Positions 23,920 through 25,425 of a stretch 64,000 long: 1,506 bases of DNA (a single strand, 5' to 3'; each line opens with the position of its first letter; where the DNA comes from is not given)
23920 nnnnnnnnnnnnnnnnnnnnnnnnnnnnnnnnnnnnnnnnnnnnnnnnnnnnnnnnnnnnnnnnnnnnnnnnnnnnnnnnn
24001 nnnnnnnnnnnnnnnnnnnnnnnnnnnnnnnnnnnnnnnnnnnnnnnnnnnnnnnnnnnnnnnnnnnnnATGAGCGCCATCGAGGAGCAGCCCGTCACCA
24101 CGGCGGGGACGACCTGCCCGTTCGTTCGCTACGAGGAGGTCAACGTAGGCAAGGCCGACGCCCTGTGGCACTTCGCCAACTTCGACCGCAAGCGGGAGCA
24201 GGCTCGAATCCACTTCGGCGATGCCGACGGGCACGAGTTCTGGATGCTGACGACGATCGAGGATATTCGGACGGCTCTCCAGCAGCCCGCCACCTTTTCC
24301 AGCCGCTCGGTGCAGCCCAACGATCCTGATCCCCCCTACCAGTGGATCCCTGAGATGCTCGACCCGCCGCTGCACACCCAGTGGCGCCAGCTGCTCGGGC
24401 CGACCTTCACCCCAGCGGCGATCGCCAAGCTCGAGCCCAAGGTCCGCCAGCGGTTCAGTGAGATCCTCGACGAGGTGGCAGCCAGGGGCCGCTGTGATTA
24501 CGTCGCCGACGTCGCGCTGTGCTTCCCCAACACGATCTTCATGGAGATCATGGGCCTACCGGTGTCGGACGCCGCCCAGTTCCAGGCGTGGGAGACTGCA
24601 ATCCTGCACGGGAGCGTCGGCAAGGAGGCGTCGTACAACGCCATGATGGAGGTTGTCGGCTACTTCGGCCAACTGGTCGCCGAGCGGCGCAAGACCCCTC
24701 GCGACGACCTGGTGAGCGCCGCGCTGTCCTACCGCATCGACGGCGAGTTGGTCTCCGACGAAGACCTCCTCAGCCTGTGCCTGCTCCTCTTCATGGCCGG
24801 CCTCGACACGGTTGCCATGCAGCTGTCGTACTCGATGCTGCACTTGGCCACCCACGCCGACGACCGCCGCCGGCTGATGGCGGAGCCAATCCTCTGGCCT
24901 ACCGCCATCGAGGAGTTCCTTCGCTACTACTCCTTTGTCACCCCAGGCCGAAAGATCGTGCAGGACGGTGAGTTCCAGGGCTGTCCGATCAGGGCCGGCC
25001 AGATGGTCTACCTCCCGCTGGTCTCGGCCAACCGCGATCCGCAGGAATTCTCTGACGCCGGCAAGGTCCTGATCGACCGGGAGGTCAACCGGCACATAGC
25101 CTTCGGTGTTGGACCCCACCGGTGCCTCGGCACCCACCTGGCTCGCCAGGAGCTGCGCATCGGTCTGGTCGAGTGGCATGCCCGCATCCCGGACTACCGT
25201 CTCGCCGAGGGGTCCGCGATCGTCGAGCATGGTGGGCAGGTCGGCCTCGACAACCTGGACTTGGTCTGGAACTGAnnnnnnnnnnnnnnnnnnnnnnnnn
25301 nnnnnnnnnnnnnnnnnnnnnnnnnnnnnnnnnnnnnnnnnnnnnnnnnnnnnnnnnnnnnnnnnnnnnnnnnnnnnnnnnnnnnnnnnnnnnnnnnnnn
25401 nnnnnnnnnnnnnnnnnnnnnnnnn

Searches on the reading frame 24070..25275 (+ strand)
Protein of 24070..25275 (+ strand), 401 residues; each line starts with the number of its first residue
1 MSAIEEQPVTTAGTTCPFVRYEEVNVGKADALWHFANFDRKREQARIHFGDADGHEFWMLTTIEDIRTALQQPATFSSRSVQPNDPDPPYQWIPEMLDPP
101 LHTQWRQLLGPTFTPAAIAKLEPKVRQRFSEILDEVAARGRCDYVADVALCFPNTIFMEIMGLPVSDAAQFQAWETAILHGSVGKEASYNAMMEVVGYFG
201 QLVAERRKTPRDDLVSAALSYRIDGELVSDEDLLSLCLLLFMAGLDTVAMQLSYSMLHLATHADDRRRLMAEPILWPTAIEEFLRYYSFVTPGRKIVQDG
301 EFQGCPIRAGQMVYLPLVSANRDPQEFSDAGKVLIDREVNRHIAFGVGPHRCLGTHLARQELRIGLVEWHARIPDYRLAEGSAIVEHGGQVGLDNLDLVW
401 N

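Call 10: search_protein_families(library=pfam, proteins=[window:24070-25275:+], max_evalue=0.01)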
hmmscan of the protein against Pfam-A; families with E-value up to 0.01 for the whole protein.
window:24070-25275:+ (401 aa): 1 family
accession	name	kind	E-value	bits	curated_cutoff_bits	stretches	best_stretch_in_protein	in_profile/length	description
PF00067.27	p450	-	5.9e-28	98.3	22.8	2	279-367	327-426/462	Cytochrome P450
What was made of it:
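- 24070..25275 (+): Intact class-I cytochrome P450 of 401 aa. It belongs to a well-conserved orthologue group. Pfam (call 10).
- Checked: The P450 is real and intact, at 24070-25275 (PF00067 E 6e-28, call 10).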

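Call 11: search_protein_families(library=ncbifam, proteins=[window:24070-25275:+], max_evalue=0.01)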
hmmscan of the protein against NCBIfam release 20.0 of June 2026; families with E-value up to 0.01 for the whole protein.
window:24070-25275:+ (401 aa): 10 families
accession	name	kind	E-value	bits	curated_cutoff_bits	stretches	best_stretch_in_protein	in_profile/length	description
TIGR04538.1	P450_cycloAA_1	subfamily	1e-38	133.2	500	1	37-388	14-381/395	cytochrome P450, cyclodipeptide synthase-associated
NF045816.1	PentlenlactSyn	equivalog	4.6e-37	127.7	700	1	102-380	91-373/396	pentalenolactone synthase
NF041802.1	P450_SolI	exception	6.7e-33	113.8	850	1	97-366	112-388/424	solanimycin biosynthesis cytochrome P450 SolI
NF041177.1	Cyp119_Thmprot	equivalog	7.4e-32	110.5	680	1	97-373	71-340/368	cytochrome P450 Cyp119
TIGR04458.1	CYP450_TxtE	equivalog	1.2e-18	66.9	500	1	97-380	87-382/403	4-nitrotryptophan synthase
TIGR04515.1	P450_rel_GT_act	subfamily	2.1e-16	60.3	343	1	96-377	94-363/386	P450-derived glycosyltransferase activator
NF050147.1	aminopyruv_ApyO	equivalog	8.1e-09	34.6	525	1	101-273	87-273/444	RiPP biosynthesis cytochrome P450 ApyO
NF051859.1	AlbFlvMonOxTrpSyn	equivalog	5.7e-06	25.2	700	1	199-272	223-299/457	bifunctional albaflavenone monooxygenase/terpene synthase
NF045812.1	PentlenOxigase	equivalog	0.00017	20.6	800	0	206-272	214-281/444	pentalenene oxygenase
NF053744.1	FAProxCypCBc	equivalog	0.0087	14.7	600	0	230-330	229-331/416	CYP152 family fatty-acid peroxygenase CypC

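Call 32: find_homologous_proteins(query=window:24070-25275:+)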
Query window:24070-25275:+ (401 aa): 2510 proteins with E <= 0.001 among 8000 candidates; the best 120 are listed.
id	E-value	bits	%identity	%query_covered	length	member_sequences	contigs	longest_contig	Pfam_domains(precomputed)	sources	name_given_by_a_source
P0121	2.7e-275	930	100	100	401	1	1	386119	PF00067.28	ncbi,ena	-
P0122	2.2e-238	809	86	100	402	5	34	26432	PF00067.28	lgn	-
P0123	3.3e-218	742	79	100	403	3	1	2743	PF00067.28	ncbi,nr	ncbi:MAG: cytochrome [Acidimicrobiia bacterium]|nr:cytochrome [Acidimicrobiia bacterium]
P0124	2.9e-211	720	77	100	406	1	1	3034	PF00067.28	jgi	jgi:cytochrome P450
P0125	8.9e-211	718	77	100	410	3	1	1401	PF00067.28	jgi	jgi:cytochrome P450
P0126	2.0e-210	717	76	100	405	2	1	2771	PF00067.28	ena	-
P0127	4.8e-209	712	77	99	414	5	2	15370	PF00067.28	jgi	-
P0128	3.7e-208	709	74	100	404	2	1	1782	PF00067.28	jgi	jgi:cytochrome P450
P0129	5.4e-208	709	75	100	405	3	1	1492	PF00067.28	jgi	jgi:cytochrome P450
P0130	6.0e-206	702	74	99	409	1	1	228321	PF00067.28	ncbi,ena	-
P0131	1.3e-205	701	74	100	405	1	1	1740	PF00067.28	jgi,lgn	-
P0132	2.0e-204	697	74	97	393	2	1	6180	PF00067.28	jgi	-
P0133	1.2e-202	691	73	100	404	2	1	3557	PF00067.28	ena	-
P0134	3.2e-201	687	72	99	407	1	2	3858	PF00067.28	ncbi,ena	-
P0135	6.7e-201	685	74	98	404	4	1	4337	PF00067.28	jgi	jgi:cytochrome P450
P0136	1.0e-199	682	73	98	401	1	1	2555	PF00067.28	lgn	-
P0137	1.1e-199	681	73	100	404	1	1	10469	PF00067.28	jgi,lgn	-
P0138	1.5e-199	681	72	100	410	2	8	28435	PF00067.28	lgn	-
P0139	1.7e-199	681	71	100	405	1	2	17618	PF00067.28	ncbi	ncbi:MAG: cytochrome P450 [Acidimicrobiia bacterium]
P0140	1.9e-199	681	73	99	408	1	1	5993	PF00067.28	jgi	jgi:cytochrome P450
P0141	6.4e-199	679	74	97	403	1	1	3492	PF00067.28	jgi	jgi:cytochrome P450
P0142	1.7e-198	678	74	98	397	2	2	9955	PF00067.28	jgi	jgi:cytochrome P450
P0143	4.4e-198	676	72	99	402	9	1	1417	PF00067.28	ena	-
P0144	5.2e-198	676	73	100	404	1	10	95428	PF00067.28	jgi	jgi:cytochrome P450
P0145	1.0e-197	675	73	100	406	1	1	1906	PF00067.28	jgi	jgi:cytochrome P450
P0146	1.2e-197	675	73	100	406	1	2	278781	PF00067.28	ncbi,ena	-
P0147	4.7e-197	673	72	99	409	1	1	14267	PF00067.28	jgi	jgi:cytochrome P450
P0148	8.0e-197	672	72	100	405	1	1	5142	PF00067.28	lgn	-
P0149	3.8e-196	670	71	100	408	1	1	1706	PF00067.28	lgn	-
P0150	4.6e-195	666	71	100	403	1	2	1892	PF00067.28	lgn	-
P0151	1.8e-194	664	73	100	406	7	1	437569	PF00067.28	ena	-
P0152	4.1e-194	663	72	100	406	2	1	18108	PF00067.28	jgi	jgi:cytochrome P450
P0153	1.0e-193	662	70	100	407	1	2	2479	PF00067.28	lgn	-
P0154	3.5e-193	660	71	100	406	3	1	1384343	PF00067.28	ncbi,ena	-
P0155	6.3e-193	659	72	100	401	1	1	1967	PF00067.28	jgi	jgi:cytochrome P450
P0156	2.4e-192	657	70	100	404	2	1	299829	PF00067.28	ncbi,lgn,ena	-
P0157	1.5e-191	655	72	99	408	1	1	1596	PF00067.28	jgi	jgi:cytochrome P450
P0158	7.7e-191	652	69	100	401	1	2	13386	PF00067.28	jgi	jgi:cytochrome P450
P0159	3.7e-189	647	69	100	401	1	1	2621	PF00067.28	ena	-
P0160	9.3e-189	645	69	100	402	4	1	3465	PF00067.28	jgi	jgi:cytochrome P450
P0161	9.1e-187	639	68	100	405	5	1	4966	PF00067.28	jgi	jgi:cytochrome P450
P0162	1.8e-186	638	69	100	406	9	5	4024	PF00067.28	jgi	jgi:cytochrome P450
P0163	6.6e-186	636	68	98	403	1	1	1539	PF00067.28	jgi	-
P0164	2.6e-185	634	71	97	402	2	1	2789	PF00067.28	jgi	-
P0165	4.2e-185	633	68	100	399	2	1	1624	PF00067.28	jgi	jgi:cytochrome P450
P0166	6.7e-185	633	66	100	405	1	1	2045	PF00067.28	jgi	jgi:cytochrome P450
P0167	4.9e-181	620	69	96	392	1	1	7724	PF00067.28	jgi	jgi:cytochrome P450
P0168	7.6e-180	616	66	98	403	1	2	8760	PF00067.28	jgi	jgi:cytochrome P450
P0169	2.3e-179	615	69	96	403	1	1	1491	PF00067.28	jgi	jgi:cytochrome P450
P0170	5.7e-178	610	68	96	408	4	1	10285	PF00067.28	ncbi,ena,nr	ncbi:MAG TPA: cytochrome P450 [Acidimicrobiales bacterium]|nr:cytochrome P450 [Acidimicrobiales bact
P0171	4.0e-177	607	66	100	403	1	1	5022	PF00067.28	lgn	-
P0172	5.7e-176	603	64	100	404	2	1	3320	PF00067.28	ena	-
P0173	4.0e-175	601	67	97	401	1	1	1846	PF00067.28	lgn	-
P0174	1.1e-174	599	66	100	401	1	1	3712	PF00067.28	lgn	-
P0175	1.5e-174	599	66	97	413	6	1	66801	PF00067.28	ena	-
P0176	2.6e-174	598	65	98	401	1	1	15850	PF00067.28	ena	-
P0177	5.4e-174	597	76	85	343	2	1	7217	PF00067.28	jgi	jgi:cytochrome P450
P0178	1.5e-173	595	63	99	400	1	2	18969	PF00067.28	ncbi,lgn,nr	ncbi:MAG TPA: cytochrome P450 [Mycobacteriales bacterium]|nr:cytochrome P450 [Mycobacteriales bacter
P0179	1.6e-173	595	66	97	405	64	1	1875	PF00067.28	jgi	jgi:cytochrome P450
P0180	4.9e-173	594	64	100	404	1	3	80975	PF00067.28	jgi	jgi:cytochrome P450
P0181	9.9e-173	593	66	96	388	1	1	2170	PF00067.28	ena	-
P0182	1.2e-172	592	65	97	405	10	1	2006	PF00067.28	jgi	jgi:cytochrome P450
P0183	6.8e-172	590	65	100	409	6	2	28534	PF00067.28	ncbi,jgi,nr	ncbi:MAG TPA: cytochrome P450 [Pseudonocardia sp.]|jgi:cytochrome P450|nr:cytochrome P450 [Pseudonoc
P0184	2.9e-171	588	63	98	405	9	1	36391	PF00067.28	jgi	jgi:cytochrome P450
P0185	3.3e-171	588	66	96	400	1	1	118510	PF00067.28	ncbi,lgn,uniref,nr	ncbi:Cytochrome P450 [Thermomonospora echinospora]|uniref:Cytochrome P450 n=1 Tax=Thermomonospora ec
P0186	4.1e-171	587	64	98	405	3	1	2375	PF00067.28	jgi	jgi:cytochrome P450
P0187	6.5e-171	587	68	93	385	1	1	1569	PF00067.28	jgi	jgi:cytochrome P450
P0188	8.7e-171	586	64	100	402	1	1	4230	PF00067.28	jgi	jgi:cytochrome P450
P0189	9.3e-171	586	62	100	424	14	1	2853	PF00067.28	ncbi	-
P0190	1.9e-170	585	65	98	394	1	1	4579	PF00067.28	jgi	jgi:cytochrome P450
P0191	2.1e-170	585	63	98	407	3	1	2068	PF00067.28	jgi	jgi:cytochrome P450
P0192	2.5e-170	585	65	96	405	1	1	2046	PF00067.28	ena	-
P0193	3.8e-170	584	63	100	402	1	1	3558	PF00067.28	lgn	-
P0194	5.8e-170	584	64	98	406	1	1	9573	PF00067.28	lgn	-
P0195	7.9e-170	583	63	100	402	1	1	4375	PF00067.28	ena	-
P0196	9.0e-170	583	65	96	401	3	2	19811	PF00067.28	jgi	jgi:cytochrome P450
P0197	9.0e-170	583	64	100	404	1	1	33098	PF00067.28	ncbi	ncbi:MAG: cytochrome P450 [Ilumatobacteraceae bacterium]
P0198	1.2e-169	583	63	97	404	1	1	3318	PF00067.28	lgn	-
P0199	1.6e-169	582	65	99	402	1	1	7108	PF00067.28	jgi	jgi:cytochrome P450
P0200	1.6e-169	582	62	97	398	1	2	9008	PF00067.28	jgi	jgi:cytochrome P450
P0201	2.2e-169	582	64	96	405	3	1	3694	PF00067.28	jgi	jgi:cytochrome P450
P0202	2.9e-169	581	64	95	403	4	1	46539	PF00067.28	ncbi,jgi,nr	ncbi:MAG TPA: cytochrome P450 [Mycobacteriales bacterium]|jgi:cytochrome P450|nr:cytochrome P450 [My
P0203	4.3e-169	581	62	100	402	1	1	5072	PF00067.28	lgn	-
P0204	7.4e-169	580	65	96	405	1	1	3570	PF00067.28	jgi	jgi:cytochrome P450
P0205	1.7e-168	579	61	98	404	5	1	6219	PF00067.28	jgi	jgi:cytochrome P450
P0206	1.7e-168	579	63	96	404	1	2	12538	PF00067.28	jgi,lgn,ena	-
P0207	1.8e-168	579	62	99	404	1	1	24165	PF00067.28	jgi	jgi:cytochrome P450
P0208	2.2e-168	578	64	96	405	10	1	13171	PF00067.28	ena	-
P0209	2.3e-168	578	64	96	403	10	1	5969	PF00067.28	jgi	-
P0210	3.8e-168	578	61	100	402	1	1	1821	PF00067.28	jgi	jgi:cytochrome P450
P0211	5.3e-168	577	63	100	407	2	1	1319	PF00067.28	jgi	jgi:cytochrome P450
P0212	5.8e-168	577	63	97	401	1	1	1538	PF00067.28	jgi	jgi:cytochrome P450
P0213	6.4e-168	577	64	100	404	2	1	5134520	PF00067.28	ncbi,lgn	ncbi:cytochrome P450 [Jatrophihabitans sp. DSM 45814]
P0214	7.4e-168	577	63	96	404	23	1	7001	PF00067.28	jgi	jgi:cytochrome P450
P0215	1.3e-167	576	62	100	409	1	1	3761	PF00067.28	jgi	-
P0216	2.0e-167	575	60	100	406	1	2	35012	PF00067.28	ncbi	ncbi:MAG: cytochrome P450 [Ilumatobacteraceae bacterium]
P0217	2.3e-167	575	60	100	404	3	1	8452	PF00067.28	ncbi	-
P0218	2.7e-167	575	62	96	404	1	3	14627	PF00067.28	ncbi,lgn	-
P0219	3.0e-167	575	62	97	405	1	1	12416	PF00067.28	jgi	jgi:cytochrome P450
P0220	3.2e-167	575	65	96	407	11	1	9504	PF00067.28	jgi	jgi:cytochrome P450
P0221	3.8e-167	574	62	100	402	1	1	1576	PF00067.28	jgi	jgi:cytochrome P450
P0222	6.4e-167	574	61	100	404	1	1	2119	PF00067.28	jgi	jgi:cytochrome P450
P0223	6.7e-167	574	60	100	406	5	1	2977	PF00067.28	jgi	jgi:cytochrome P450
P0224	8.1e-167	573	62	96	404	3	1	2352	PF00067.28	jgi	jgi:cytochrome P450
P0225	9.8e-167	573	67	92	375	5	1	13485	PF00067.28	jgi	jgi:cytochrome P450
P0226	1.1e-166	573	66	96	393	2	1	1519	PF00067.28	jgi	jgi:cytochrome P450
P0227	1.1e-166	573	64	96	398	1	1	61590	PF00067.28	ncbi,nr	ncbi:MAG TPA: cytochrome P450 [Amycolatopsis sp.]|nr:cytochrome P450 [Amycolatopsis sp.]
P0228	1.3e-166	573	64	96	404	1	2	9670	PF00067.28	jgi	jgi:cytochrome P450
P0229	2.4e-166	572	63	98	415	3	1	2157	PF00067.28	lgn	-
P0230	4.8e-166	571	61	97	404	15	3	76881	PF00067.28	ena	-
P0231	4.8e-166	571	62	98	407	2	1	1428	PF00067.28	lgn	-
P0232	5.1e-166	571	63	96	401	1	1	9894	PF00067.28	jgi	jgi:cytochrome P450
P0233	7.4e-166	570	62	100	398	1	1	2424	PF00067.28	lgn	-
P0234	1.0e-165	570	65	96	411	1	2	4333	PF00067.28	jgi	jgi:cytochrome P450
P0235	1.6e-165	569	62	97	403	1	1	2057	PF00067.28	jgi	jgi:cytochrome P450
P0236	1.7e-165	569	61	97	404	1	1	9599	PF00067.28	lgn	-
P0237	2.2e-165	569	64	96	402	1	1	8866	PF00067.28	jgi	jgi:cytochrome P450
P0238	2.3e-165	568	64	96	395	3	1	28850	PF00067.28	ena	-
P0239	4.3e-165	568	63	98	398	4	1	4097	PF00067.28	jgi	jgi:cytochrome P450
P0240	4.4e-165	568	64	96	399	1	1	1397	PF00067.28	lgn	-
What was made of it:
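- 24070..25275 (+): Many Acidimicrobiia homologues at 70-86% identity (call 32).
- Checked: Its closest homologue, 402 aa long, is 86% identical (call 32).
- Call 32: the P450 has homologues of up to 86% identity.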

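Call 34: find_encoding_contigs(protein=P0122, flank=10000, max_places=4)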
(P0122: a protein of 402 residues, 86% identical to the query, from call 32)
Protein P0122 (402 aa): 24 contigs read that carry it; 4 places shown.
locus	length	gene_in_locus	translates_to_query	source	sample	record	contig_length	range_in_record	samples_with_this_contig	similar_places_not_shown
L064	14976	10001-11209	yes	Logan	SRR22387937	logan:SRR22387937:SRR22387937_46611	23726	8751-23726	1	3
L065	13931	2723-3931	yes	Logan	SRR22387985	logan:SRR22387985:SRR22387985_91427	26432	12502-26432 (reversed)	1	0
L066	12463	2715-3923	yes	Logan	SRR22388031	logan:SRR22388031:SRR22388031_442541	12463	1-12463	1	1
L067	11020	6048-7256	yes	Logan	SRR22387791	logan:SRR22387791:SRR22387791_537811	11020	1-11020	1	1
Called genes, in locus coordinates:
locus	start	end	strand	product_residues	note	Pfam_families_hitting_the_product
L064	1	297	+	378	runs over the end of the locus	PF02770:Acyl-CoA_dh_M, PF00441:Acyl-CoA_dh_1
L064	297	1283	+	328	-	PF00441:Acyl-CoA_dh_1, PF08028:Acyl-CoA_dh_2 (weak)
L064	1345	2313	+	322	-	-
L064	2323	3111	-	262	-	PF00378:ECH_1, PF16113:ECH_2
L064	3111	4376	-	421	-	PF04909:Amidohydro_2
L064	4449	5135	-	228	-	PF00106:adh_short, PF13561:adh_short_C2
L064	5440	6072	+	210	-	PF00440:TetR_N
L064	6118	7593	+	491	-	PF00171:Aldedh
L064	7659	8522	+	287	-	PF00106:adh_short, PF13561:adh_short_C2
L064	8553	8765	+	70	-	PF13459:Fer4_15, PF13370:Fer4_13 (weak)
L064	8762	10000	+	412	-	PF00067:p450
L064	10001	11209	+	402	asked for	PF00067:p450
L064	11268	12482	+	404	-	PF02771:Acyl-CoA_dh_N, PF02770:Acyl-CoA_dh_M, PF00441:Acyl-CoA_dh_1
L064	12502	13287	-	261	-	PF00106:adh_short, PF08659:KR, PF23441:SDR (faint), PF13561:adh_short_C2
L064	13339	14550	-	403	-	PF02515:CoA_transf_3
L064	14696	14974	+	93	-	?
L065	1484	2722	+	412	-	PF00067:p450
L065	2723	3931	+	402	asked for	PF00067:p450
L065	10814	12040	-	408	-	PF00067:p450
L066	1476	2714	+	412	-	PF00067:p450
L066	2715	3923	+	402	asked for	PF00067:p450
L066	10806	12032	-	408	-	PF00067:p450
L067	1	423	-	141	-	?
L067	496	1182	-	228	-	PF00106:adh_short, PF13561:adh_short_C2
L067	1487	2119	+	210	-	PF00440:TetR_N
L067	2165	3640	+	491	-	PF00171:Aldedh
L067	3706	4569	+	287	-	PF00106:adh_short, PF13561:adh_short_C2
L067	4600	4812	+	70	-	PF13459:Fer4_15, PF13370:Fer4_13 (weak)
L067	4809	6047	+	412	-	PF00067:p450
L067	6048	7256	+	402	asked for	PF00067:p450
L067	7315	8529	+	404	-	PF02771:Acyl-CoA_dh_N, PF02770:Acyl-CoA_dh_M, PF00441:Acyl-CoA_dh_1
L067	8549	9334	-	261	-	PF00106:adh_short, PF08659:KR, PF23441:SDR (faint), PF13561:adh_short_C2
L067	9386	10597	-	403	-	PF02515:CoA_transf_3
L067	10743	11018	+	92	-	?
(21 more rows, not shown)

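Call 35: find_encoding_contigs(protein=P0130, flank=10000, max_places=2)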
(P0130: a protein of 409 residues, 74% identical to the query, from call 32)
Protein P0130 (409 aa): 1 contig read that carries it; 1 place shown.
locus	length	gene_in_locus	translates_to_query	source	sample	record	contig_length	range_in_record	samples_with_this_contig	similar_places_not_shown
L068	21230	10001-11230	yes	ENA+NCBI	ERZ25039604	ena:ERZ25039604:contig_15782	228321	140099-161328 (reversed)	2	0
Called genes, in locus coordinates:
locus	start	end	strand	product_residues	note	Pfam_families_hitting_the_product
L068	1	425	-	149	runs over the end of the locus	PF01475:FUR, PF12840:HTH_20 (faint)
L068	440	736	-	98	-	-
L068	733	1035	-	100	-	PF12840:HTH_20 (weak), PF01022:HTH_5, PF12802:MarR_2 (weak)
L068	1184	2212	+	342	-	PF01297:ZnuA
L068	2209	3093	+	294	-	PF00005:ABC_tran, PF13304:AAA_21 (faint)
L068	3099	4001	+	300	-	PF00950:ABC-3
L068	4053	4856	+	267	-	PF00950:ABC-3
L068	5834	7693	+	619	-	PF13428:TPR_14 (faint), PF14559:TPR_19 (faint), PF07719:TPR_2 (faint), PF13181:TPR_8 (faint), PF00196:GerE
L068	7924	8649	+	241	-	PF00561:Abhydrolase_1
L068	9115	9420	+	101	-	-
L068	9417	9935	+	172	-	PF00583:Acetyltransf_1, PF13673:Acetyltransf_10 (weak), PF13508:Acetyltransf_7, PF08445:FR47 (weak)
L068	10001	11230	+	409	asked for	PF00067:p450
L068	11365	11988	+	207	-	-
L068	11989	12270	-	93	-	-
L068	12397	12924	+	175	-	PF01047:MarR, PF12802:MarR_2 (weak)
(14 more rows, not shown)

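Call 46: find_encoding_contigs(protein=P0127, flank=7000, max_places=1)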
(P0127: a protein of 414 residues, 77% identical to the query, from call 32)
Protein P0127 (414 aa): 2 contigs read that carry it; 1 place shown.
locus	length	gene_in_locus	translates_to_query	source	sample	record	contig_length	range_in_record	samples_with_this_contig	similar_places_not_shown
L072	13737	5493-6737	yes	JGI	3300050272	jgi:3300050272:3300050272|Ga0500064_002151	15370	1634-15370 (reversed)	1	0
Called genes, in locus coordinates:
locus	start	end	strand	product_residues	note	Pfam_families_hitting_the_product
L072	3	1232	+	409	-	?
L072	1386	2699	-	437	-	PF04909:Amidohydro_2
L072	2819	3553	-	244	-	PF00561:Abhydrolase_1, PF12697:Abhydrolase_6 (weak)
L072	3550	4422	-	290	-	PF13622:4HBT_3 (faint), PF20789:4HBT_3C, PF02551:Acyl_CoA_thio (weak)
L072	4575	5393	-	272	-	PF13622:4HBT_3, PF20789:4HBT_3C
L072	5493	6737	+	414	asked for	PF00067:p450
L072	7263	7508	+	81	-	-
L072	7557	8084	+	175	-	PF14376:Haem_bd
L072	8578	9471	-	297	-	-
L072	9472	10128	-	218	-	-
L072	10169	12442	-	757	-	PF00884:Sulfatase, PF16347:SGSH_C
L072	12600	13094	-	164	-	PF00106:adh_short (weak), PF13561:adh_short_C2 (faint)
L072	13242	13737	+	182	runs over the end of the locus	-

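Call 47: find_encoding_contigs(protein=P0146, flank=7000, max_places=1)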
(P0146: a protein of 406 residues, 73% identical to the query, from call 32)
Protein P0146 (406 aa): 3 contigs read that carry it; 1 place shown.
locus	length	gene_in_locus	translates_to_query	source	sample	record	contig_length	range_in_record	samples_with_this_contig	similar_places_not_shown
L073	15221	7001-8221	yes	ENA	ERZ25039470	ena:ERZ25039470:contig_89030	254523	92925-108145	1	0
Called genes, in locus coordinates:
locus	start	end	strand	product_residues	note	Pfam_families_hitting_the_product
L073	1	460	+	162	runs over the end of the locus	-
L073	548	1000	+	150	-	-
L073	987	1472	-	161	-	PF00582:Usp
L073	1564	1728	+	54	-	-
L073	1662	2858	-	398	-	PF00067:p450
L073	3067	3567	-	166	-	-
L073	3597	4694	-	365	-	PF01266:DAO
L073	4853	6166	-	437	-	PF13433:Peripla_BP_5 (weak), PF13458:Peripla_BP_6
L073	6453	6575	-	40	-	-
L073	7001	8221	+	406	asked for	PF00067:p450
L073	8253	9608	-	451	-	PF04909:Amidohydro_2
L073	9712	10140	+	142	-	PF12172:zf-ChsH2, PF01796:OB_ChsH2_C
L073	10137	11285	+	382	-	PF22691:Thiolase_C_1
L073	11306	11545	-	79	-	PF01895:PhoU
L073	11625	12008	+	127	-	-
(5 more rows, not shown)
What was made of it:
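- Loci chosen through the P450 in the same kind of genomes carry the same gene families (calls 34, 46, 47).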
